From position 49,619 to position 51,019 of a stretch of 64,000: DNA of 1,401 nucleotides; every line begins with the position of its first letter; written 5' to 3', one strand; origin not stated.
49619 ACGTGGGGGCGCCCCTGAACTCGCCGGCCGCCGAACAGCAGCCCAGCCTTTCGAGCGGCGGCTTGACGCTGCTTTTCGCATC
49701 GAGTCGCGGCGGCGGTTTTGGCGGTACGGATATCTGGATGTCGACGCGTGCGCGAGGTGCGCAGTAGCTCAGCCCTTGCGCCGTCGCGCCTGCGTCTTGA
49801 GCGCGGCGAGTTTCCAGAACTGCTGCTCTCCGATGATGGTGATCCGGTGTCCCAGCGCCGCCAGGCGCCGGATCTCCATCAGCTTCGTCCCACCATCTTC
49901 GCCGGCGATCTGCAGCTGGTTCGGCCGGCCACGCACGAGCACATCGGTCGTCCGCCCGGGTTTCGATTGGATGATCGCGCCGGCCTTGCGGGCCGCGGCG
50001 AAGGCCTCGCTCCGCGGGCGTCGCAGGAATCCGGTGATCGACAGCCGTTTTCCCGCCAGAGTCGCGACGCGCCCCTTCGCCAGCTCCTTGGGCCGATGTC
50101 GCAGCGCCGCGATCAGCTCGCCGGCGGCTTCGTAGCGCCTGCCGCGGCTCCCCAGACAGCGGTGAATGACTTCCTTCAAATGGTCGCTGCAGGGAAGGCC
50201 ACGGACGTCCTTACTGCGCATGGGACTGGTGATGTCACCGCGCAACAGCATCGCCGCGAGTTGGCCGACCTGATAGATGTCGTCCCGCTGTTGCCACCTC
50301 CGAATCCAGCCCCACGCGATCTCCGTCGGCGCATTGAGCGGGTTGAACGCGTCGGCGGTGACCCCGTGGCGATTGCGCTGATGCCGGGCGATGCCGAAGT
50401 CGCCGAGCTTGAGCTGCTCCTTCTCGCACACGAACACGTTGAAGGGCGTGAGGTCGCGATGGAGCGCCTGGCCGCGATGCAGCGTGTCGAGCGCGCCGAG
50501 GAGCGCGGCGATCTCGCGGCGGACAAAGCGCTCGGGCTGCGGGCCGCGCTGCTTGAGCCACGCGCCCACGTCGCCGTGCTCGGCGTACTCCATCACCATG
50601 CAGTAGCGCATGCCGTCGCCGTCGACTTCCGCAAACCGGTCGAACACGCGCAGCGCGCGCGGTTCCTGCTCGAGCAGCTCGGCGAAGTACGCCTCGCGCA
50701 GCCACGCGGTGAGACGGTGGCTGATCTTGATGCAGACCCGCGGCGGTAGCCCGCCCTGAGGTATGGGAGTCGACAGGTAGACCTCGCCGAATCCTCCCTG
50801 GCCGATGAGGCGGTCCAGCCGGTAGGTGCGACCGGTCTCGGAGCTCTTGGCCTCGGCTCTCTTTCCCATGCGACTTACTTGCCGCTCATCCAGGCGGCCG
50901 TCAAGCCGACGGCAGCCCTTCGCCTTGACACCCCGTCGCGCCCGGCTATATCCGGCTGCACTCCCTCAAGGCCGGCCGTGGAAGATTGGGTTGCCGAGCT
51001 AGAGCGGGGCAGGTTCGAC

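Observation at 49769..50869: Soluble Ser/Thr kinase fused to a BRCT-like domain, divergent from the ECF sigma operon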

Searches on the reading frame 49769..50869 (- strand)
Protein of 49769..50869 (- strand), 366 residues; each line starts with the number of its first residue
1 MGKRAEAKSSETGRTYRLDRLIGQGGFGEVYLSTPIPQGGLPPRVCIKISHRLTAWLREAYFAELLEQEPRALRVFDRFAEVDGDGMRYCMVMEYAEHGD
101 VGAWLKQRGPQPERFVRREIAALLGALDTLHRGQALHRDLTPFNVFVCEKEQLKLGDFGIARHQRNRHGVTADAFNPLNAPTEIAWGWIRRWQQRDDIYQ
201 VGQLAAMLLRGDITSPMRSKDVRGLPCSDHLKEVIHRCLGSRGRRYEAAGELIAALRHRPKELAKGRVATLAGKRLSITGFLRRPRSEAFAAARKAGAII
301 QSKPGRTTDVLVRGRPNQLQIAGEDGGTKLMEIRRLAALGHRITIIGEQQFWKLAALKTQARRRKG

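Call 3: search_protein_families(library=pfam, proteins=[window:49769-50869:-], max_evalue=0.1)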
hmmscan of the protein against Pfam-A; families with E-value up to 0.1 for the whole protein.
window:49769-50869:- (366 aa): 6 families
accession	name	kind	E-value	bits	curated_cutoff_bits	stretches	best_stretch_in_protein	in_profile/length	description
PF00069.31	Pkinase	-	1.7e-20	74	31.7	1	16-219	1-201/263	Protein kinase domain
PF07714.23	PK_Tyr_Ser-Thr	-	3.3e-13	50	23.1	1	18-167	3-155/258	Protein tyrosine and serine/threonine kinase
PF01636.29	APH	-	0.033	14.4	23.2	1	85-150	120-185/239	Phosphotransferase enzyme family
PF06293.20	Kdo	-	0.046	13.6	21.3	1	85-165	89-173/207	Lipopolysaccharide kinase (Kdo/WaaP) family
PF03109.22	ABC1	-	0.046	13.3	22.9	1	91-166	145-219/244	ABC1 atypical kinase-like domain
PF00533.33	BRCT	-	0.058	14.1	21.3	0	271-352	6-75/78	BRCA1 C Terminus (BRCT) domain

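Call 4: search_protein_families(library=ncbifam, proteins=[window:49769-50869:-], max_evalue=0.1)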
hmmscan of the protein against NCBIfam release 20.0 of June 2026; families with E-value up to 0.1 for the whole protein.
window:49769-50869:- (366 aa): 16 families
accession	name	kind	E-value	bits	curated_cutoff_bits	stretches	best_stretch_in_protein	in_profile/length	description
NF033483.0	PknB_PASTA_kin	equivalog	1.6e-15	57.1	450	1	15-167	8-159/563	Stk1 family PASTA domain-containing Ser/Thr kinase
NF047741.1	antiphage_MADS6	equivalog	1.3e-13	50.3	460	2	64-213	250-401/612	methylation-associated defense system protein kinase MAD6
NF052427.1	StpK7MSMEG_1200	equivalog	1.8e-10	40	900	1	15-171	8-164/601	serine/threonine protein kinase StpK7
NF038150.1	lanthi_synth_IV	equivalog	2.3e-10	39.4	650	1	90-262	269-442/851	class IV lanthionine synthetase LanL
NF004844.0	PRK06195.1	equivalog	7.5e-06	25.6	373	1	257-354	207-305/309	DNA polymerase III subunit epsilon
NF053615.1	SerThrKinAfsKStmc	equivalog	1e-05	24.4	1300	1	22-165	21-162/809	protein serine/threonine kinase AfsK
NF033442.0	BREX_PglW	equivalog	4.3e-05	21.4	990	1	70-165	568-664/1391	BREX system serine/threonine kinase PglW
TIGR03724.2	arch_bud32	equivalog_domain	5.8e-05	22.7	125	1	89-168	68-138/193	KEOPS complex kinase/ATPase Bud32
NF038151.1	lanthi_synth_III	equivalog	7.4e-05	21.3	575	1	117-209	339-423/833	class III lanthionine synthetase LanKC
NF058632.1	SerThrKinPrkT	equivalog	0.00048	19.2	280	1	13-150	20-153/322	serine/threonine protein kinase PrkT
NF011462.0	PRK14879.1-3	equivalog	0.0023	17.7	174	1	116-165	83-132/192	Kae1-associated kinase Bud32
TIGR03903.1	TOMM_kin_cyc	equivalog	0.0029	15.5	705.75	1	70-161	38-129/1267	TOMM system kinase/cyclase fusion protein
NF007174.0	PRK09605.1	equivalog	0.0073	14.8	447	1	125-168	438-480/535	bifunctional N(6)-L-threonylcarbamoyladenine synthase/serine/threonine protein kinase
NF009651.0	PRK13184.1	equivalog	0.021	12.8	839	0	15-33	3-21/932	serine/threonine-protein kinase PknD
NF005932.1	PRK07956.1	equivalog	0.061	11.8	369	1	261-332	583-646/664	NAD-dependent DNA ligase LigA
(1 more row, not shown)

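Call 5: find_homologous_proteins(query=window:49769-50869:-, max_evalue=0.00001)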
Query window:49769-50869:- (366 aa): 5360 proteins with E <= 0.00001 among 8000 candidates; the best 120 are listed.
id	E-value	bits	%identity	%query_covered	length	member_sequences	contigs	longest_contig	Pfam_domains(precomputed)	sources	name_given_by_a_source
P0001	7.1e-226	767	95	97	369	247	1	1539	PF07714.24,PF00069.32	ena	-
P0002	2.8e-221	752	91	99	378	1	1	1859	PF07714.24,PF00069.32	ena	-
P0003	5.5e-220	748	91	97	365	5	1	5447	PF07714.24,PF00069.32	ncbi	-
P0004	3.6e-217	739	88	99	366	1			PF07714.24,PF00069.32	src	-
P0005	9.2e-215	731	88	99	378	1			PF07714.24,PF00069.32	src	-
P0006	1.1e-214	731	89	100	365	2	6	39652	PF07714.24,PF00069.32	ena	-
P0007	1.1e-214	731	89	98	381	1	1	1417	PF07714.24,PF00069.32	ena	-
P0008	8.5e-214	728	91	95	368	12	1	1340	PF07714.24,PF00069.32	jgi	jgi:serine/threonine protein kinase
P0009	2.9e-213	726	90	97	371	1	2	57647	PF07714.24,PF00069.32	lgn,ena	-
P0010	2.2e-212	723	89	96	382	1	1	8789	PF07714.24,PF00069.32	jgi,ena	-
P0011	4.0e-212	722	90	95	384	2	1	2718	PF07714.24,PF00069.32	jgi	-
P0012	8.5e-212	721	89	96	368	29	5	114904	PF07714.24,PF00069.32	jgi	-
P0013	1.4e-211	720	89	97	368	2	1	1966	PF07714.24,PF00069.32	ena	-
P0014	1.7e-211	720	89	98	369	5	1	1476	PF07714.24,PF00069.32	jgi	-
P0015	3.2e-210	716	89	96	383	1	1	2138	PF07714.24,PF00069.32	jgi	-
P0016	3.7e-210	716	87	98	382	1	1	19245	PF07714.24,PF00069.32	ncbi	ncbi:MAG: protein kinase [Gemmatimonadales bacterium]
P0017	6.0e-210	715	88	98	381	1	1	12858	PF07714.24,PF00069.32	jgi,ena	-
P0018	6.5e-210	715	86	100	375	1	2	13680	PF07714.24,PF00069.32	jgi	-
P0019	8.0e-210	715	87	100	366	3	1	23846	PF07714.24,PF00069.32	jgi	jgi:NAD-dependent DNA ligase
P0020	1.8e-209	713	89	97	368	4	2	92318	PF07714.24,PF00069.32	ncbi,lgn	-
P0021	1.3e-208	711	88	97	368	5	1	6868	PF07714.24,PF00069.32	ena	-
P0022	1.3e-208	711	87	97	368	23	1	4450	PF07714.24,PF00069.32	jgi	-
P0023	1.8e-208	710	88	97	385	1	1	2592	PF07714.24,PF00069.32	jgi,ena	-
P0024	3.4e-208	709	88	97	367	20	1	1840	PF07714.24,PF00069.32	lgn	-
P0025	2.6e-207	706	87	97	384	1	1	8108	PF07714.24,PF00069.32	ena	-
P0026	3.9e-207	706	86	100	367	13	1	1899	PF07714.24,PF00069.32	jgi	jgi:serine/threonine protein kinase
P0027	7.6e-207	705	84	98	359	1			PF07714.24,PF00069.32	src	-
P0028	2.5e-206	703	85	99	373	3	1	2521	PF07714.24,PF00069.32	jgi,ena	-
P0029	3.3e-206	703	85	100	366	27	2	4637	PF07714.24,PF00069.32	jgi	jgi:serine/threonine protein kinase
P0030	3.6e-204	696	88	95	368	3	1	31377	PF07714.24,PF00069.32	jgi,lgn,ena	-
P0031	3.0e-203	693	86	98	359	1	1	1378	PF07714.24,PF00069.32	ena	-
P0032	2.0e-202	690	85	97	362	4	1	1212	PF07714.24,PF00069.32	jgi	-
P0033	2.8e-202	690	86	96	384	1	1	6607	PF07714.24,PF00069.32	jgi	jgi:serine/threonine protein kinase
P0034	5.6e-200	682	84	98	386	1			PF07714.24,PF00069.32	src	-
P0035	3.2e-199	680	82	100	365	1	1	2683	PF07714.24,PF00069.32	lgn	-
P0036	6.4e-199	679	84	97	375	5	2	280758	PF07714.24,PF00069.32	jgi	jgi:serine/threonine-protein kinase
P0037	8.6e-198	675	83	97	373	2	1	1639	PF07714.24,PF00069.32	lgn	-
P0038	1.6e-195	667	84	95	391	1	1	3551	PF07714.24,PF00069.32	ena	-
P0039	1.5e-194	664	83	95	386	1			PF07714.24,PF00069.32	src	-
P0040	1.8e-194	664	81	98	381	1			PF07714.24,PF00069.32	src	-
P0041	2.6e-194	664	80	100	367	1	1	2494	PF07714.24,PF00069.32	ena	-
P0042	1.5e-190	651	80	98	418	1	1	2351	PF07714.24,PF00069.32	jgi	jgi:eukaryotic-like serine/threonine-protein kinase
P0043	8.7e-190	649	80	98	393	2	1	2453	PF07714.24,PF00069.32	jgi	jgi:serine/threonine-protein kinase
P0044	9.8e-190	648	79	98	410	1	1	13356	PF07714.24,PF00069.32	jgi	-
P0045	2.0e-189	647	80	98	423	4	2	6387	PF07714.24,PF00069.32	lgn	-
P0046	2.7e-189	647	78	98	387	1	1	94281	PF07714.24,PF00069.32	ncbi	ncbi:MAG: protein kinase [bacterium]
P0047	4.1e-189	646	81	95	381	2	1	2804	PF07714.24,PF00069.32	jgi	jgi:serine/threonine-protein kinase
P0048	4.6e-189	646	79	98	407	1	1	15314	PF07714.24,PF00069.32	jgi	jgi:eukaryotic-like serine/threonine-protein kinase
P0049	5.1e-189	646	79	98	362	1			PF07714.24,PF00069.32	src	-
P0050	6.2e-189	646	81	95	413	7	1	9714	PF07714.24,PF00069.32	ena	-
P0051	6.5e-189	646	80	98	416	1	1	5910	PF07714.24,PF00069.32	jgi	-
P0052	8.8e-189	645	81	95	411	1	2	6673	PF07714.24,PF00069.32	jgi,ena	-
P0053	1.3e-188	645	81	95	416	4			PF07714.24,PF00069.32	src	-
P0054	1.3e-188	645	79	99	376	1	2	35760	PF07714.24,PF00069.32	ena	-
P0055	1.4e-188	645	79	98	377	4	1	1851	PF07714.24,PF00069.32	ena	-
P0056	3.7e-188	643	80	95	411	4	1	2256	PF07714.24,PF00069.32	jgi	jgi:eukaryotic-like serine/threonine-protein kinase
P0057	4.0e-188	643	79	98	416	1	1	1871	PF07714.24,PF00069.32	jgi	-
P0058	4.0e-188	643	79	98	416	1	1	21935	PF07714.24,PF00069.32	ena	-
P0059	5.5e-188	643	78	98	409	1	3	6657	PF07714.24,PF00069.32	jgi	jgi:eukaryotic-like serine/threonine-protein kinase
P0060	5.7e-188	643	79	98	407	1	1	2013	PF07714.24,PF00069.32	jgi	jgi:eukaryotic-like serine/threonine-protein kinase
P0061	5.9e-188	643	79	98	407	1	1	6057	PF07714.24,PF00069.32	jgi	jgi:eukaryotic-like serine/threonine-protein kinase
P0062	7.3e-188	642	82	95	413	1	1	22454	PF07714.24,PF00069.32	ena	-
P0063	7.7e-188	642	76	99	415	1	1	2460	PF07714.24,PF00069.32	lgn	-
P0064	8.7e-188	642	80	95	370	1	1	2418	PF07714.24,PF00069.32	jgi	jgi:serine/threonine-protein kinase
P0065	1.2e-187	642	79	98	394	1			PF07714.24,PF00069.32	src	-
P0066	1.2e-187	642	79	95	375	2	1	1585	PF07714.24,PF00069.32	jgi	jgi:eukaryotic-like serine/threonine-protein kinase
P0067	1.2e-187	642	80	95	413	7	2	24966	PF07714.24,PF00069.32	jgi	jgi:serine/threonine-protein kinase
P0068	3.2e-187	640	79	98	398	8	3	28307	PF07714.24,PF00069.32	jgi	jgi:serine/threonine-protein kinase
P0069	3.8e-187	640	80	97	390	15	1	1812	PF07714.24,PF00069.32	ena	-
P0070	4.1e-187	640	78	97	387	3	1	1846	PF07714.24,PF00069.32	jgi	jgi:serine/threonine-protein kinase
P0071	4.9e-187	640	79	98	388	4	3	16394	PF07714.24,PF00069.32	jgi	jgi:eukaryotic-like serine/threonine-protein kinase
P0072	5.4e-187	639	79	98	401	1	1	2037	PF07714.24,PF00069.32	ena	-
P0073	6.1e-187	639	79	98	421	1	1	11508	PF07714.24,PF00069.32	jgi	jgi:serine/threonine protein kinase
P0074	6.3e-187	639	80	98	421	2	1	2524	PF07714.24,PF00069.32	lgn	-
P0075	6.8e-187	639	79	98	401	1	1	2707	PF07714.24,PF00069.32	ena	-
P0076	7.5e-187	639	80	95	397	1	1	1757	PF07714.24,PF00069.32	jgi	jgi:serine/threonine-protein kinase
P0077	7.8e-187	639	78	97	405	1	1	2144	PF07714.24,PF00069.32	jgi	jgi:serine/threonine-protein kinase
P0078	7.8e-187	639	80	95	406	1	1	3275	PF07714.24,PF00069.32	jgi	jgi:hypothetical protein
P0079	8.7e-187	639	79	97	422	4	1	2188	PF07714.24,PF00069.32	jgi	jgi:hypothetical protein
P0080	1.2e-186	638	80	95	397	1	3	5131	PF07714.24,PF00069.32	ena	-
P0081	1.3e-186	638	78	97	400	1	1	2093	PF07714.24,PF00069.32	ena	-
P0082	1.3e-186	638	80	98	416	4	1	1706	PF07714.24,PF00069.32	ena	-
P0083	1.4e-186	638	79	97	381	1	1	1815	PF07714.24,PF00069.32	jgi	-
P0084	1.6e-186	638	79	97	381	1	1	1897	PF07714.24,PF00069.32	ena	-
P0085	2.0e-186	638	79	98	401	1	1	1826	PF07714.24,PF00069.32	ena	-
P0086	2.2e-186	637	80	95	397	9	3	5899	PF07714.24,PF00069.32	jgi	jgi:serine/threonine protein kinase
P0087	2.2e-186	637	79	98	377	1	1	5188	PF07714.24,PF00069.32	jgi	jgi:serine/threonine-protein kinase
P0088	2.3e-186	637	77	98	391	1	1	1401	PF07714.24,PF00069.32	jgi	jgi:eukaryotic-like serine/threonine-protein kinase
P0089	2.6e-186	637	78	98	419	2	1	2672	PF07714.24,PF00069.32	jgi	jgi:serine/threonine protein kinase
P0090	3.4e-186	637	78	98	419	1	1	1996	PF07714.24,PF00069.32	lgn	-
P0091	4.5e-186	636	79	95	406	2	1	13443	PF07714.24,PF00069.32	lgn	-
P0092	4.6e-186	636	78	98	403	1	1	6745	PF07714.24,PF00069.32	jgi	-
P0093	5.0e-186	636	78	98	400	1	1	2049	PF07714.24,PF00069.32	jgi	jgi:serine/threonine-protein kinase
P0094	5.3e-186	636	78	98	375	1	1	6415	PF07714.24,PF00069.32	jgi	jgi:serine/threonine protein kinase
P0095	5.9e-186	636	78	98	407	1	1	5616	PF07714.24,PF00069.32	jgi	jgi:hypothetical protein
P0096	7.0e-186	636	79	95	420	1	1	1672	PF07714.24,PF00069.32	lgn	-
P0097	7.4e-186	636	80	97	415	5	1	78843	PF07714.24,PF00069.32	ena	-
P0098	8.9e-186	635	78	96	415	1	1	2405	PF07714.24,PF00069.32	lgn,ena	-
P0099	1.0e-185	635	78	98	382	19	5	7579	PF07714.24,PF00069.32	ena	-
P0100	1.0e-185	635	80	95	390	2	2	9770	PF07714.24,PF00069.32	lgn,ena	-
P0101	1.4e-185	635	79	95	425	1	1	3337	PF07714.24,PF00069.32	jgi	jgi:hypothetical protein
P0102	1.6e-185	635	77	99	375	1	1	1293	PF07714.24,PF00069.32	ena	-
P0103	2.0e-185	634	80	95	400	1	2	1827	PF07714.24,PF00069.32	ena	-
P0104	2.0e-185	634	77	99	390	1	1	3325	PF07714.24,PF00069.32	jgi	jgi:eukaryotic-like serine/threonine-protein kinase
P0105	2.2e-185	634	78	98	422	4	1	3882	PF07714.24,PF00069.32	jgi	jgi:hypothetical protein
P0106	2.5e-185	634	79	96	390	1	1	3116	PF07714.24,PF00069.32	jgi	jgi:eukaryotic-like serine/threonine-protein kinase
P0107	2.5e-185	634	80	95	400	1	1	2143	PF07714.24,PF00069.32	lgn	-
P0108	2.5e-185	634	81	95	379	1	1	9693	PF07714.24,PF00069.32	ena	-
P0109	2.6e-185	634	78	97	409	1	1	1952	PF07714.24,PF00069.32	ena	-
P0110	2.9e-185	634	77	98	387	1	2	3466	PF07714.24,PF00069.32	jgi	jgi:eukaryotic-like serine/threonine-protein kinase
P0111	3.0e-185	634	79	97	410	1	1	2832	PF07714.24,PF00069.32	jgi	jgi:serine/threonine-protein kinase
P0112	3.2e-185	634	79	95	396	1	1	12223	PF07714.24,PF00069.32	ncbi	ncbi:MAG: protein kinase domain-containing protein [Gemmatimonadaceae bacterium]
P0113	3.5e-185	633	77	98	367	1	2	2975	PF07714.24,PF00069.32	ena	-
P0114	4.0e-185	633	78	98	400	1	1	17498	PF07714.24,PF00069.32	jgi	jgi:serine/threonine-protein kinase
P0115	4.1e-185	633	79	98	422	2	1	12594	PF07714.24,PF00069.32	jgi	jgi:hypothetical protein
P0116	4.3e-185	633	79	96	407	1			PF07714.24,PF00069.32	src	-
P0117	4.3e-185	633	78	98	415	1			PF07714.24,PF00069.32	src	-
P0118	4.7e-185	633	78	97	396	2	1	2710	PF07714.24,PF00069.32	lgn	-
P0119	4.7e-185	633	78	98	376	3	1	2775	PF07714.24,PF00069.32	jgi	jgi:eukaryotic-like serine/threonine-protein kinase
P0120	5.0e-185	633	80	95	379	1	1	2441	PF07714.24,PF00069.32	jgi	jgi:serine/threonine-protein kinase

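Call 6: search_solved_structures(query=window:49769-50869:-, max_evalue=1, show_alignments=2)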
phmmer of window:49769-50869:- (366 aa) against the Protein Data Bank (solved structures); distinct sequences matched with E-value up to 1: 2441 (the best 60 are shown).
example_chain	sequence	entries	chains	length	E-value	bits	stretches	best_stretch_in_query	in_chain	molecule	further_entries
8sxn_A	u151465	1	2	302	1.2e-12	50.9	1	13-166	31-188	Serine/threonine-protein kinase Nek7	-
6s73_A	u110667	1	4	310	1.4e-12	50.7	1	13-166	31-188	Serine/threonine-protein kinase Nek7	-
8ej4_K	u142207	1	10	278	3.5e-12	49.4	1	14-166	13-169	Serine/threonine-protein kinase Nek7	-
8ws0_A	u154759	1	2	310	3.5e-12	49.4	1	13-168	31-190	Serine/threonine-protein kinase Nek7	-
9nfq_C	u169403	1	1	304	4.4e-12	49.1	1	13-166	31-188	Serine/threonine-protein kinase Nek7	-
9h59_C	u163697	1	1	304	4.4e-12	49.1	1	13-166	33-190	Serine/threonine-protein kinase Nek7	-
2wqm_A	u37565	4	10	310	4.6e-12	49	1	13-166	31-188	SERINE/THREONINE-PROTEIN KINASE NEK7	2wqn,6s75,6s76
5de2_A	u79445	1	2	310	4.8e-12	49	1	13-166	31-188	Serine/threonine-protein kinase Nek7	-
2jav_A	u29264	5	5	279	1.2e-11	47.7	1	68-205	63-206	SERINE/THREONINE-PROTEIN KINASE NEK2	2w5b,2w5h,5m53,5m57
4b6l_A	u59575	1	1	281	1.8e-11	47.1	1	11-163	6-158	SERINE/THREONINE-PROTEIN KINASE PLK3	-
2w5a_A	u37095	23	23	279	1.9e-11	47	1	68-204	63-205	SERINE/THREONINE-PROTEIN KINASE NEK2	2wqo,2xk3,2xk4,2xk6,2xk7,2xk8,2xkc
8ws1_A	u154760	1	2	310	2.3e-11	46.7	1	13-166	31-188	Serine/threonine-protein kinase Nek7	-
8t7t_A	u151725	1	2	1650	2.8e-11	46.4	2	70-163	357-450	eIF-2-alpha kinase GCN2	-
4a4x_A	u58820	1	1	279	2.9e-11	46.4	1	68-202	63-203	SERINE/THREONINE-PROTEIN KINASE NEK2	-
2h34_A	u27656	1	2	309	3e-11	46.4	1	5-162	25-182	Serine/threonine-protein kinase pknE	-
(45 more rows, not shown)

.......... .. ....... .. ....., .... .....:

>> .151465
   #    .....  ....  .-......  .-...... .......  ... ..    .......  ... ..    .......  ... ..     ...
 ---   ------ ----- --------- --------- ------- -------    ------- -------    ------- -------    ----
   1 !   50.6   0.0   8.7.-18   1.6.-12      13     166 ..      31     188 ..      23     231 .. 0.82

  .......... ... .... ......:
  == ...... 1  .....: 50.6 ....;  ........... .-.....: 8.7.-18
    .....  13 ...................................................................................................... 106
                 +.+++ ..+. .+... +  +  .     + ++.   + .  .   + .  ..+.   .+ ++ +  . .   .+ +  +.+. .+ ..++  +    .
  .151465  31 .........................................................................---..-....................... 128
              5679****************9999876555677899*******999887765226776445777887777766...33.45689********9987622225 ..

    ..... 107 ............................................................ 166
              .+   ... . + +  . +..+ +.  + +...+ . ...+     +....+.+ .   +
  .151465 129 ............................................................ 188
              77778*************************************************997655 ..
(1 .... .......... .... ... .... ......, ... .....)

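Call 8: search_protein_families(library=padloc, proteins=[window:49769-50869:-], max_evalue=0.01)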
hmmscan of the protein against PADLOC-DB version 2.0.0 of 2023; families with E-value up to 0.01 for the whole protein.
window:49769-50869:- (366 aa): 34 families (the best 25 are shown)
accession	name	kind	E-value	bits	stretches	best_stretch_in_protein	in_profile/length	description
PDLC04138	mad6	-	4.7e-27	93.2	1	7-166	44-205/659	mads_6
PDLC04042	PD-T4-6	-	3.9e-26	90.4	1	12-171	7-165/292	-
PDLC04054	PD-T4-6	-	8.1e-21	72.8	1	15-212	11-210/347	-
PDLC04053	PD-T4-6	-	7.2e-20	69.7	1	15-167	10-164/311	-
PDLC03920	MkoA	-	6.1e-19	65.8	1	65-276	64-292/1112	-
PDLC04039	PD-T4-6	-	7.5e-19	66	1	1-164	1-164/458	-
PDLC04044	PD-T4-6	-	1.5e-18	65.1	1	15-215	33-239/372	-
PDLC04061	PD-T4-6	-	1.9e-17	62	1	12-163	15-169/510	-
PDLC04041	PD-T4-6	-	2.4e-17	61.3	1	15-258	29-292/443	-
PDLC04043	PD-T4-6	-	5.6e-17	59.9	1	10-172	12-172/452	-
PDLC04047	PD-T4-6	-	2e-15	54.7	1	9-219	5-214/327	-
PDLC04057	PD-T4-6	-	1.8e-12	45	1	82-171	76-165/443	-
PDLC04045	PD-T4-6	-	3.4e-12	44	1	15-164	34-190/350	-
PDLC04060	PD-T4-6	-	1.9e-11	41.6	1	16-171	10-164/486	-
PDLC04048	PD-T4-6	-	3.6e-11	41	1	16-162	12-159/354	-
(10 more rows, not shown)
